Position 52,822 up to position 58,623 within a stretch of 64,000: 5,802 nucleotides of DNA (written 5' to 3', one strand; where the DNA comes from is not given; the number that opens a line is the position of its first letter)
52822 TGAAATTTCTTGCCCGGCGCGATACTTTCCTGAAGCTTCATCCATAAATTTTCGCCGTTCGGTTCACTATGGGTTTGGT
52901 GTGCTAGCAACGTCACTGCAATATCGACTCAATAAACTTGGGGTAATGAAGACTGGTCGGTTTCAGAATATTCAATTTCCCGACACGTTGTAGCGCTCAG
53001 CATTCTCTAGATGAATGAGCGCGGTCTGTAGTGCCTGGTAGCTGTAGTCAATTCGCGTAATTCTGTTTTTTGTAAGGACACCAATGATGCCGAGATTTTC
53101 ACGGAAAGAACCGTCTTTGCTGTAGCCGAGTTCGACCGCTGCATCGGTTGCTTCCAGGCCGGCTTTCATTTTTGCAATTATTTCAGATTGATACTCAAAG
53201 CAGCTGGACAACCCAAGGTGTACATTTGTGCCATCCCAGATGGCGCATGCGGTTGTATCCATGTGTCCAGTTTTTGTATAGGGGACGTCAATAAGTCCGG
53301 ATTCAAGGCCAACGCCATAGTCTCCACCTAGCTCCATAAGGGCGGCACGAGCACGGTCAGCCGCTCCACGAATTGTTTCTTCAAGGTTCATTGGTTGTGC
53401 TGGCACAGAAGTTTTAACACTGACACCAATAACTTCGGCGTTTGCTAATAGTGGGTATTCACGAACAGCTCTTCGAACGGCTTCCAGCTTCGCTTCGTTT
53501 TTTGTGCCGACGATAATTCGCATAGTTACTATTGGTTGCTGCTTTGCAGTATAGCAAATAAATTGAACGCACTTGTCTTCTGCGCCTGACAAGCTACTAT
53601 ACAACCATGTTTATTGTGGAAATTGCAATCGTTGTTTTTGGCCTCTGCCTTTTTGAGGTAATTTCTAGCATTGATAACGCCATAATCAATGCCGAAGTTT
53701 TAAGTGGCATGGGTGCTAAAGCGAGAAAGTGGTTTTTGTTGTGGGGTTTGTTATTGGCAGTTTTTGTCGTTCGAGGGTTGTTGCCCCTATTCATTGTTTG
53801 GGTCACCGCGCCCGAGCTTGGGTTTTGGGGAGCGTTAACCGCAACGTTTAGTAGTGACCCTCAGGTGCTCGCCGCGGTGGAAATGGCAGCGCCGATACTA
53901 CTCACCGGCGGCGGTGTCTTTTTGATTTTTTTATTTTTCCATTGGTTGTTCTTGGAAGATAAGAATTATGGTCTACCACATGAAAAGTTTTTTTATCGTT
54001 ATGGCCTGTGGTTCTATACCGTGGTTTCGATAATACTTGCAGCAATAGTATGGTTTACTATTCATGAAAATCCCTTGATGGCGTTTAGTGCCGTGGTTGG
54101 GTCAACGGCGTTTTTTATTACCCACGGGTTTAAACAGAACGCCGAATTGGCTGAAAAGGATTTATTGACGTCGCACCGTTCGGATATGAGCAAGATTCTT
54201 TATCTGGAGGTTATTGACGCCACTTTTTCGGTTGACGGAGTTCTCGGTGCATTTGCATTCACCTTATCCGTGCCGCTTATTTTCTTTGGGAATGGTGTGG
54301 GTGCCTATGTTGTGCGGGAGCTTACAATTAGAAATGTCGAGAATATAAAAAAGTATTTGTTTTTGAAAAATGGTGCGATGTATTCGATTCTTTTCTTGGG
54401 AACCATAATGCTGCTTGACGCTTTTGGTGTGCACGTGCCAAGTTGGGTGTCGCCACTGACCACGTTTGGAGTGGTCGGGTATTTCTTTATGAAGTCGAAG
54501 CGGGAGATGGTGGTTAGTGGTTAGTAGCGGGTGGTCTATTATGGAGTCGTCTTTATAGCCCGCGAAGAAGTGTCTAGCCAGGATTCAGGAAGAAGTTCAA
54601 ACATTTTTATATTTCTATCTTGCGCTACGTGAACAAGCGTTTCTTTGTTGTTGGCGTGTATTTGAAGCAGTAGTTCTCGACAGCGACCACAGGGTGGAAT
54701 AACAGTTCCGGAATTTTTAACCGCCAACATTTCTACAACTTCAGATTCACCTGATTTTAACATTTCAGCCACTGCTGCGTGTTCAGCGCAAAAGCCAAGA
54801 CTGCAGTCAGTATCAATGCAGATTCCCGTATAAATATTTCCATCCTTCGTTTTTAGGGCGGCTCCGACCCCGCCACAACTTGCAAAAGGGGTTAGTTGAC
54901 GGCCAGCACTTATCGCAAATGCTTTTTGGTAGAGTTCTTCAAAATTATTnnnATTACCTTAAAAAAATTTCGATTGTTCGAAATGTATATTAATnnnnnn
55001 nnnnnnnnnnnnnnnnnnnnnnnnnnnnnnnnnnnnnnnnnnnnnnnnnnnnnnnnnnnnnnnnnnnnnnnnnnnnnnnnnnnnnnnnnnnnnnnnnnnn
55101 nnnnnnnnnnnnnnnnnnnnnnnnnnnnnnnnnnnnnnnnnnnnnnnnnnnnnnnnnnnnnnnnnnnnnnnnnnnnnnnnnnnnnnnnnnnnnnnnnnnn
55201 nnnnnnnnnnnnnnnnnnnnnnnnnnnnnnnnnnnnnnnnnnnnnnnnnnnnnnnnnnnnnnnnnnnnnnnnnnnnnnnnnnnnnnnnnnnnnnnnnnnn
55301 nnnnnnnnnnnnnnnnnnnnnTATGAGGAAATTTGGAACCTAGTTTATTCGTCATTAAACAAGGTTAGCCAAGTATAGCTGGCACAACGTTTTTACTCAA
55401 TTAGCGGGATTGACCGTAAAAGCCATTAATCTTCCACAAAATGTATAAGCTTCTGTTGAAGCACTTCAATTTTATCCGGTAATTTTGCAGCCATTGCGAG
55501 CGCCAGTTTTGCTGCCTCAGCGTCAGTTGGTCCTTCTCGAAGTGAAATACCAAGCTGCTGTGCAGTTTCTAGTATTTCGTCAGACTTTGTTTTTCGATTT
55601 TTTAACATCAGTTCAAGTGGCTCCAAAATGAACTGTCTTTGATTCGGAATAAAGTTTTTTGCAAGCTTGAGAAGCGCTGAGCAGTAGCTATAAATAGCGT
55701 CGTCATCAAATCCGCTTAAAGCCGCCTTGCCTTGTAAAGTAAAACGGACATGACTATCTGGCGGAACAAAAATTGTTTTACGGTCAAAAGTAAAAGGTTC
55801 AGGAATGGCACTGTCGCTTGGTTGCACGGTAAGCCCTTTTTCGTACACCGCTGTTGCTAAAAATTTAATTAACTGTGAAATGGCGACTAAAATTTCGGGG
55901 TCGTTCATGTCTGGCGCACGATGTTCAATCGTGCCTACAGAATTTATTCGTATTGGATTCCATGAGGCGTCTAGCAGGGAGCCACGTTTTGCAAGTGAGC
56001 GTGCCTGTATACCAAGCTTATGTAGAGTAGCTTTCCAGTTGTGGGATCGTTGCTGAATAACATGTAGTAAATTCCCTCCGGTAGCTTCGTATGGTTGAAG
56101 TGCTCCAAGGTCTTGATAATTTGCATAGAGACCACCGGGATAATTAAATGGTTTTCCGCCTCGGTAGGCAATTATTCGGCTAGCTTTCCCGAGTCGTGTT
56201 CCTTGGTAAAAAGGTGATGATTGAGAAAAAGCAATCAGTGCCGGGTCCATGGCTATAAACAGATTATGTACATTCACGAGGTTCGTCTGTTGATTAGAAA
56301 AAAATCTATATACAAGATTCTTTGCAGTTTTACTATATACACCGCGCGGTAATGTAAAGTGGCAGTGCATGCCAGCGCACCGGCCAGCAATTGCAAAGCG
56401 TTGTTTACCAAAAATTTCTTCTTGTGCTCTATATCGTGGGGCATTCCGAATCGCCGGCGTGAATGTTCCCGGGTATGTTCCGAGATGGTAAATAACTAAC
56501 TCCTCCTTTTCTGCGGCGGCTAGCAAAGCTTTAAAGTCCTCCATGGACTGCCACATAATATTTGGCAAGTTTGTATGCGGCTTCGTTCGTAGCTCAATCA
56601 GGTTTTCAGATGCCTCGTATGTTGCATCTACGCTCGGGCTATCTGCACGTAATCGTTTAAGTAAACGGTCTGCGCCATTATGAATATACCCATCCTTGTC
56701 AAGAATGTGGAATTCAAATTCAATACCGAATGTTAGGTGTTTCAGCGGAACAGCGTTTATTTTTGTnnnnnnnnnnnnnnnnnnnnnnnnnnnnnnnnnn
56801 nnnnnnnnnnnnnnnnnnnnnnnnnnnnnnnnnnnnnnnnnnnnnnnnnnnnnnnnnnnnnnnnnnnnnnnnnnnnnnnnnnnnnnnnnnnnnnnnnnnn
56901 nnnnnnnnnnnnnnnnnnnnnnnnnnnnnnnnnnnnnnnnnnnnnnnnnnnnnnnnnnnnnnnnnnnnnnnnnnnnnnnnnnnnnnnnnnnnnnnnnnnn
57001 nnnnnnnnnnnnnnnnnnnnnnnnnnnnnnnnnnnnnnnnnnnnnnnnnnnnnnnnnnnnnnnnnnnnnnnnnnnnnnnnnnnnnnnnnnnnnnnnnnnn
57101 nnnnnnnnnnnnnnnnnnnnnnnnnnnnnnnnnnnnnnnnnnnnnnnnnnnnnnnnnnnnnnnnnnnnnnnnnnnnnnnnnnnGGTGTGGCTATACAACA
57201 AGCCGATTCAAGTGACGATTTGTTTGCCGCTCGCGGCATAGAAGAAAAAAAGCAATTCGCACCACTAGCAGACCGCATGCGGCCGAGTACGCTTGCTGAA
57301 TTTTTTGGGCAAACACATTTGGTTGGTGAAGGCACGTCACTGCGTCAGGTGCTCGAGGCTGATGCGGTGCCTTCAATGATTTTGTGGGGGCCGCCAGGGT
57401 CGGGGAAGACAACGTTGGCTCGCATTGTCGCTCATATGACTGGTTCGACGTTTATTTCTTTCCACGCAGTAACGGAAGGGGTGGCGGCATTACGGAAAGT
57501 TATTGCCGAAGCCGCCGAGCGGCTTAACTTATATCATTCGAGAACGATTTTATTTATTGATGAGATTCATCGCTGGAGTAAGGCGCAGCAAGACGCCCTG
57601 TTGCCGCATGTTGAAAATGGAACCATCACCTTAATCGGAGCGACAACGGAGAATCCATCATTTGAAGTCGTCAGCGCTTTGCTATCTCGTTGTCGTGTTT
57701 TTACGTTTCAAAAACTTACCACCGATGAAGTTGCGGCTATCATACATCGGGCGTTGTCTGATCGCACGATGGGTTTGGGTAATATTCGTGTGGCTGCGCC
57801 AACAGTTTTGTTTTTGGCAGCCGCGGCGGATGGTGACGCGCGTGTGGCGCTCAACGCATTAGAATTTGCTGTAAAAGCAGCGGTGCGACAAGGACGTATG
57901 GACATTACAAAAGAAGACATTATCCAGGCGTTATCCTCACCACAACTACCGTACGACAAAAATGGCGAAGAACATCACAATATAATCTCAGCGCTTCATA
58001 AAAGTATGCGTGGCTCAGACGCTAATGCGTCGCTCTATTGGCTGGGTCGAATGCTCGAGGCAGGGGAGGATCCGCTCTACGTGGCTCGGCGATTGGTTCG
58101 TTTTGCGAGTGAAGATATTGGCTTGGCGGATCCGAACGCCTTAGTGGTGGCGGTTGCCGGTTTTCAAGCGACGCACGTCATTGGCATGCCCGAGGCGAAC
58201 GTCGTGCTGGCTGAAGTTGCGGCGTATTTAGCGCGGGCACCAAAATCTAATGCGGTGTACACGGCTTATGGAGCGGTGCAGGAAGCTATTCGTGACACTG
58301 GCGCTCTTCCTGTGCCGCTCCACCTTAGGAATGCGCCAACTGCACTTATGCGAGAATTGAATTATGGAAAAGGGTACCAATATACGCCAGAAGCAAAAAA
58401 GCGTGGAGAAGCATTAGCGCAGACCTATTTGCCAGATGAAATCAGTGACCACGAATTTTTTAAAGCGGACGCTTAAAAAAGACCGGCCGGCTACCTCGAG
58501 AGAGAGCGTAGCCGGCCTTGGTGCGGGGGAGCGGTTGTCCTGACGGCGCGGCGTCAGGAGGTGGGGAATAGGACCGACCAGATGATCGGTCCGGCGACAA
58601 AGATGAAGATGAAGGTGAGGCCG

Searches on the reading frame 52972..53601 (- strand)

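Call 37: search_protein_families(library=ncbifam, proteins=[window:52972-53601:-], max_evalue=0.001)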
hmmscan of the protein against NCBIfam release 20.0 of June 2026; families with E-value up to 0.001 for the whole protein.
window:52972-53601:- (209 aa): 5 families
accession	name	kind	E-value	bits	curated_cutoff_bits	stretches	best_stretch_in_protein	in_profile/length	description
NF003039.0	PRK03941.1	equivalog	1.4e-40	138.9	199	1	27-205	1-174/176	NTPase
TIGR00258.1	TIGR00258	equivalog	2.5e-34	118.8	117.1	1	31-204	1-167/168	inosine/xanthosine triphosphatase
NF002250.0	PRK01170.1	subfamily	2.6e-25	89.6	489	1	24-204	147-320/322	bifunctional pantetheine-phosphate adenylyltransferase/NTP phosphatase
NF003459.0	PRK05074.1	equivalog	6.3e-22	78.2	175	1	26-204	4-174/176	inosine/xanthosine triphosphatase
NF002850.0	PRK03114.1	equivalog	3.9e-20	72.1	199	1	27-185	1-149/169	DUF84 family protein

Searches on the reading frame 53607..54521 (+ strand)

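Call 37: search_protein_families(library=ncbifam, proteins=[window:53607-54521:+], max_evalue=0.001)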
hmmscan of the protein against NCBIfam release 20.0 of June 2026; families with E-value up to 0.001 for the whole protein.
window:53607-54521:+ (305 aa): 10 families
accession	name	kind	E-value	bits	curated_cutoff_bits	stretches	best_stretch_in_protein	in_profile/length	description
NF010612.0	PRK14013.1-2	equivalog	4.5e-133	443.4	386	1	3-300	3-300/307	hypothetical protein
NF010619.0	PRK14013.2-5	subfamily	4.6e-48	164.4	387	1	7-298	28-320/329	hypothetical protein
NF010620.0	PRK14013.2-6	equivalog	6.8e-47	160.6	437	1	6-297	39-336/346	hypothetical protein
NF010613.0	PRK14013.1-3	equivalog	1.2e-40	139.6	385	1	8-297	30-346/362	hypothetical protein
NF010616.0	PRK14013.2-2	equivalog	2.4e-35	122.5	606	1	8-298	47-343/365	hypothetical protein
NF010614.0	PRK14013.1-4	equivalog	1.6e-33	116.3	495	1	8-289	36-337/357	hypothetical protein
NF010615.0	PRK14013.2-1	equivalog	2.8e-32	112.4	621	1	7-285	28-311/338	hypothetical protein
NF010617.0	PRK14013.2-3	equivalog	3e-32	112.5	613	1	8-299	40-337/350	hypothetical protein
NF010618.0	PRK14013.2-4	equivalog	4.4e-32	111.5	657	1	4-299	36-337/353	hypothetical protein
TIGR03716.1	R_switched_YkoY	subfamily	2.9e-10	40.1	138.5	1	132-273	38-180/220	integral membrane protein, YkoY family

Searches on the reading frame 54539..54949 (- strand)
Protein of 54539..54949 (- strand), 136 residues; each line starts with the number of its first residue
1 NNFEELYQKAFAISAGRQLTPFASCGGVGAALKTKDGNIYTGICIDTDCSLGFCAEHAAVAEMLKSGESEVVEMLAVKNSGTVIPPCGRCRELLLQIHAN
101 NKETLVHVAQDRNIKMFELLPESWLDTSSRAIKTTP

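Call 37: search_protein_families(library=ncbifam, proteins=[window:54539-54949:-], max_evalue=0.001)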
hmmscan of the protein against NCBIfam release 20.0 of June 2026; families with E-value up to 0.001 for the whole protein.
window:54539-54949:- (136 aa): 7 families
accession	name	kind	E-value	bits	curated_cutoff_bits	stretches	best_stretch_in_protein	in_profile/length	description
NF004064.0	PRK05578.1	equivalog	2.5e-20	72.9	74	1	4-125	7-124/130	cytidine deaminase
TIGR01354.1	cyt_deam_tetra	equivalog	6.7e-15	55.5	113.65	1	27-123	22-120/126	cytidine deaminase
NF009076.0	PRK12411.1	equivalog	1.6e-13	50.8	216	1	14-125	12-126/132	cytidine deaminase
NF005314.0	PRK06848.1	equivalog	4.3e-13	49.5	131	1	28-124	29-134/139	cytidine deaminase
NF006155.0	PRK08298.1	equivalog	1.1e-08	35.1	129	1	24-125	21-130/136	cytidine deaminase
TIGR01355.1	cyt_deam_dimer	equivalog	1.2e-06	28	275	0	55-124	75-140/283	cytidine deaminase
NF006537.0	PRK09027.1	equivalog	2.7e-05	23.7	153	1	7-124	53-165/295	cytidine deaminase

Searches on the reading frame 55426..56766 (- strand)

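Call 37: search_protein_families(library=ncbifam, proteins=[window:55426-56766:-], max_evalue=0.001)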
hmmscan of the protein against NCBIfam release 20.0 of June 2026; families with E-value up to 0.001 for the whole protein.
window:55426-56766:- (446 aa): 8 families
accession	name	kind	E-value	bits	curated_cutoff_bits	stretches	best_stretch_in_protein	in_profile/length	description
TIGR02050.1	gshA_cyan_rel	subfamily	2.3e-15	56.7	176.4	1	12-139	1-129/287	YbdK family carboxylate-amine ligase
NF010040.1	PRK13516.1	equivalog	3.7e-11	42.7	425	1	9-191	8-173/369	YbdK family carboxylate-amine ligase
NF010039.0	PRK13515.1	equivalog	5.4e-11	41.8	371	1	9-196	8-178/378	carboxylate-amine ligase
NF010041.0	PRK13517.1-1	subfamily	1.6e-08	34.2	332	1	10-140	4-135/368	glutamate--cysteine ligase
NF010043.0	PRK13517.1-3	equivalog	8.9e-08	31.4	409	1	9-196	9-182/381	glutamate--cysteine ligase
NF010042.0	PRK13517.1-2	equivalog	1.3e-06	27.5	427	1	9-101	9-102/376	glutamate--cysteine ligase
NF010045.0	PRK13518.1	equivalog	2e-05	23.7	395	0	11-138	13-141/360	glutamate--cysteine ligase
TIGR03444.1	EgtA_Cys_ligase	equivalog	7e-05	21.9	370.8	1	57-196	72-198/390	ergothioneine biosynthesis glutamate--cysteine ligase EgtA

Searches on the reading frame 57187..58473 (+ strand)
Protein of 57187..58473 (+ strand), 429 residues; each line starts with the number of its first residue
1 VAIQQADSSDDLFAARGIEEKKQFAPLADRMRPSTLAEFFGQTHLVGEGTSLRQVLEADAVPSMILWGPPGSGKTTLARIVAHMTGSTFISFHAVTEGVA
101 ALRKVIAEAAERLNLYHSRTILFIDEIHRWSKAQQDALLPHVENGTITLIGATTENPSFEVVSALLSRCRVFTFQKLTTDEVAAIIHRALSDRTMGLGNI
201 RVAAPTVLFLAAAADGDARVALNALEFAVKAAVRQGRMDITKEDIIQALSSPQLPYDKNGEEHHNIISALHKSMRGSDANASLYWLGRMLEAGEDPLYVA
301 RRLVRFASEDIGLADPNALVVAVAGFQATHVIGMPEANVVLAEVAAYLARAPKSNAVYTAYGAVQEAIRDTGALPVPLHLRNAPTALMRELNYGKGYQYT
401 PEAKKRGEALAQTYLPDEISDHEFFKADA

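Call 6: search_protein_families(library=pfam, proteins=[window:57187-58473:+], max_evalue=0.1)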
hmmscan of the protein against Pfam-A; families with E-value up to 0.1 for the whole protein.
window:57187-58473:+ (429 aa): 32 families (the best 25 are shown)
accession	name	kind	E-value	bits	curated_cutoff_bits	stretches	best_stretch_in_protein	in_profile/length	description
PF12002.13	MgsA_C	-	9.8e-59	198.4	27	1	276-427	1-150/167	MgsA AAA+ ATPase C terminal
PF16193.11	AAA_assoc_2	-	2.5e-23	82.5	34.3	1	199-275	4-81/81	AAA C-terminal domain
PF00004.35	AAA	-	5e-17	63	21.2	1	64-173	1-127/131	ATPase family associated with various cellular activities (AAA)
PF05496.18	RuvB_N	-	1.2e-13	51.6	27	1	31-150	1-116/159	Holliday junction DNA helicase RuvB P-loop domain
PF07728.20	AAA_5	-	2.6e-08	34.4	22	1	64-154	2-102/139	AAA domain (dynein-related subfamily)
PF13191.12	AAA_16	-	2.5e-06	28.5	32.6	1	55-87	15-51/167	AAA ATPase domain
PF13173.12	AAA_14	-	3.4e-06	27.5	27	1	64-181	5-127/129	AAA domain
PF22703.2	Cdc6_lid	-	1.5e-05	25.2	27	1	210-248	28-66/68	Cdc6 AAA+ ATPase-type lid domain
PF00158.32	Sigma54_activat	-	2.3e-05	24.6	20.2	1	119-161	94-137/168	Sigma-54 interaction domain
PF01078.27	Mg_chelatase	-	2.5e-05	24.2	20.3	1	63-84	24-45/207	Magnesium chelatase, subunit ChlI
PF13401.12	AAA_22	-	3.3e-05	24.6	27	1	63-137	7-86/130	AAA domain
PF07724.20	AAA_2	-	0.00076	20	27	1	63-148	5-105/166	AAA domain (Cdc48 subfamily)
PF13604.12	AAA_30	-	0.0011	19.2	27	1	64-154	21-126/191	AAA domain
PF14532.12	Sigma54_activ_2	-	0.0012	19.6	25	1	65-144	25-95/138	Sigma-54 interaction domain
PF20720.3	nSTAND3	-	0.0012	19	27.2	1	64-107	20-62/155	Novel STAND NTPase 3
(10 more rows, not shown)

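Call 61: find_related_loci(query=window:57187-58473:+, collection=metagenome_contigs, flank=8000)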
Query window:57187-58473:+ (429 aa) in metagenome_contigs; peptide patterns used: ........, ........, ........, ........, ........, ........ (x = any residue, [..] = any of these).
599 stretches matched a pattern (row limit reached: there are more); 592 encode a relative of the query (tblastn E <= 1e-3); the best 80 are kept; 80 distinct loci.
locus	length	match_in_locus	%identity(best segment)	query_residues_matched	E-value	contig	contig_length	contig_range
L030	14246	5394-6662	60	5-426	8e-167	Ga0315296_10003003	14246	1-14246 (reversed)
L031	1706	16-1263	59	9-428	0e+0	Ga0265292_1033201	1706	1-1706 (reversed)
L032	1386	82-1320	59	11-425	1e-178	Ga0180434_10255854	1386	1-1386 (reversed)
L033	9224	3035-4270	58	18-426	5e-161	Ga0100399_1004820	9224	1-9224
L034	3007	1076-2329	59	11-426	1e-168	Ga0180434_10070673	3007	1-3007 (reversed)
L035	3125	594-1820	59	22-428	1e-167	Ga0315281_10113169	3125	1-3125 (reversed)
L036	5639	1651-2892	56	11-426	6e-161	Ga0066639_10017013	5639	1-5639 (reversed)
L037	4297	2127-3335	58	17-426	8e-163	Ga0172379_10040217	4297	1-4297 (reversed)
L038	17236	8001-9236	57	23-426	1e-157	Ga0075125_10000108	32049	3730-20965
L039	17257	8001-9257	56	8-428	2e-157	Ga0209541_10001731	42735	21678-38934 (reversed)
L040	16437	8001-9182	58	26-426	4e-156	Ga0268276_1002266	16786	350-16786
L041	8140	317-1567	57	11-425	7e-155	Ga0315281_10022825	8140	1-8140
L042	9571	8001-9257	57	9-425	4e-154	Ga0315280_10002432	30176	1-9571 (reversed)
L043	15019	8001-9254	57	11-426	4e-154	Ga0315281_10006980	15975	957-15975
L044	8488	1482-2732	59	11-425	2e-154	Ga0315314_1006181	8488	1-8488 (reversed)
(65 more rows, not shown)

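Call 66: search_protein_families(library=pfam, proteins=[L039:14174-15322:+, L039:13370-14128:+, L039:12680-13363:+, L039:11949-12278:+, L039:11583-11918:+, L039:15404-16693:-], max_evalue=0.01)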
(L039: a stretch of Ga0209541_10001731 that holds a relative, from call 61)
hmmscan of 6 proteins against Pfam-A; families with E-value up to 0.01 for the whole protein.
L039:14174-15322:+ (383 aa): 4 families
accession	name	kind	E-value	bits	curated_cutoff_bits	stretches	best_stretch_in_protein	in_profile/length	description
PF13180.12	PDZ_2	-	8.1e-10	39.3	27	1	289-376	2-78/80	PDZ domain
PF17820.7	PDZ_6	-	1.1e-07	31.9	27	1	319-367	7-54/54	PDZ domain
PF13365.12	Trypsin_2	-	1.5e-05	26.2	27.6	1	114-253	1-144/144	Trypsin-like peptidase domain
PF00595.29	PDZ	-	0.00041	21.1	23.2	1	305-365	21-80/81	PDZ domain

L039:13370-14128:+ (253 aa): 1 family
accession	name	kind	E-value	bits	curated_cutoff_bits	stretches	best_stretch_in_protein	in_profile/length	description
PF18900.5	DUF5656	-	4.1e-08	33.3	23.3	1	53-246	50-239/242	Protein of unknown function (DUF5656)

L039:12680-13363:+ (228 aa): 0 families

L039:11949-12278:+ (110 aa): 0 families

L039:11583-11918:+ (112 aa): 0 families

L039:15404-16693:- (429 aa): 1 family
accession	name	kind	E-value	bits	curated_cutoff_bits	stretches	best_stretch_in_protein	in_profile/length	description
PF00709.27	Adenylsucc_synt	-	9.3e-116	387.4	27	1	10-427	7-416/416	Adenylosuccinate synthetase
